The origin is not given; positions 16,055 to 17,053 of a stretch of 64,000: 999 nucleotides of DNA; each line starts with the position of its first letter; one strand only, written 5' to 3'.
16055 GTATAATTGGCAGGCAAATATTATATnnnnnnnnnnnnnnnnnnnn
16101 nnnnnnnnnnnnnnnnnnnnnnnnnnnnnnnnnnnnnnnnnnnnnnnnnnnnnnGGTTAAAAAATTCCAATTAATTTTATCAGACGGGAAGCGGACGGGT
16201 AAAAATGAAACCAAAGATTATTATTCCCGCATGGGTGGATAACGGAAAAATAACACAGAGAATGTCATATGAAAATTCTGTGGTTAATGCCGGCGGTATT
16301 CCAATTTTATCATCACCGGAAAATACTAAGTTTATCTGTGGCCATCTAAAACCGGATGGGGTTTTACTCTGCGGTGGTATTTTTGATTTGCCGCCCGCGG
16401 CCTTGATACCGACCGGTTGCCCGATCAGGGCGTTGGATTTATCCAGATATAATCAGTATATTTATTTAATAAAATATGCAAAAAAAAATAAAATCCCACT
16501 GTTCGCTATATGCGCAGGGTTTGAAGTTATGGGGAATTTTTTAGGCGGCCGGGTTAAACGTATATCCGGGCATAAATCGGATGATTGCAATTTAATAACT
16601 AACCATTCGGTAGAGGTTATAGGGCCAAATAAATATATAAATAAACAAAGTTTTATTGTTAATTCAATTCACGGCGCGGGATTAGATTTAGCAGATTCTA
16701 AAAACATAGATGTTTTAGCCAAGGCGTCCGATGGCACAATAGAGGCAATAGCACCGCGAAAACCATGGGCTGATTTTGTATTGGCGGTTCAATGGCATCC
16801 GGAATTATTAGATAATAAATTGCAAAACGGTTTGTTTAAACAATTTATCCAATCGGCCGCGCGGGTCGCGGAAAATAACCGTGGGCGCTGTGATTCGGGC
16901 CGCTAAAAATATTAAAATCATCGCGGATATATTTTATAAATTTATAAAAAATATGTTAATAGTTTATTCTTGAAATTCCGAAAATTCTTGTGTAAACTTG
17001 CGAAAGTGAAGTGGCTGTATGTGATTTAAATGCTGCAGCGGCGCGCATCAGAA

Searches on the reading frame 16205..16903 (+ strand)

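Call 11: search_protein_families(library=ncbifam, proteins=[window:16205-16903:+])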
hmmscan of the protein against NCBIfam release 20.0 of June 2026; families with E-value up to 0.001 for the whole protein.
window:16205-16903:+ (233 aa): 16 families
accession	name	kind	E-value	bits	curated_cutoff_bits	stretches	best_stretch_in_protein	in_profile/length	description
NF008471.0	PRK11366.1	equivalog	5.6e-15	55.5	266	1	18-219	27-245/254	gamma-glutamyl-gamma-aminobutyrate hydrolase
NF045546.1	GCDPHdlase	equivalog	7.8e-10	39.2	250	1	87-216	84-196/198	gamma-glutamyl-CDP-amidate hydrolase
TIGR00888.1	guaA_Nterm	equivalog_domain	1.1e-08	34.7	172.15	1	63-218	41-184/188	glutamine-hydrolyzing GMP synthase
NF001975.0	PRK00758.1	equivalog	1.2e-08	34.8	198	1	86-218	58-182/185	GMP synthase subunit A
NF000848.1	PRK00074.1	equivalog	4e-07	29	400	1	92-224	66-193/512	glutamine-hydrolyzing GMP synthase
NF003792.0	PRK05380.1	equivalog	6.1e-07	28.5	308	0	83-136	359-412/534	CTP synthase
NF009475.0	PRK12838.1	equivalog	9.2e-07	28.1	221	1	80-217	224-352/359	carbamoyl phosphate synthase small subunit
NF010081.0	PRK13566.1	equivalog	2.4e-06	26.1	645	1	88-220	592-718/729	anthranilate synthase component I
TIGR01368.1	CPSaseIIsmall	equivalog_domain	2e-05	23.7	307.35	1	81-216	231-357/361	glutamine-hydrolyzing carbamoyl-phosphate synthase small subunit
NF005072.0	PRK06490.1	equivalog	0.00024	20.1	339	1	70-208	65-194/251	glutamine amidotransferase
NF005849.0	PRK07765.1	equivalog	0.00025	20.4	308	1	85-202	65-176/219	aminodeoxychorismate/anthranilate synthase component II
TIGR00566.1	trpG_papA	subfamily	0.00045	20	121.05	1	94-216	72-191/192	glutamine amidotransferase of anthranilate synthase or aminodeoxychorismate synthase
NF011201.0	PRK14607.1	equivalog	0.00048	18.9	670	1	94-218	71-189/534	bifunctional anthranilate synthase component II/anthranilate phosphoribosyltransferase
TIGR00337.1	PyrG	equivalog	0.00049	18.8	462.75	0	84-129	361-406/526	glutamine hydrolyzing CTP synthase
NF006562.0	PRK09065.1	equivalog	0.00064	19.3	205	0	89-207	83-196/242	glutamine amidotransferase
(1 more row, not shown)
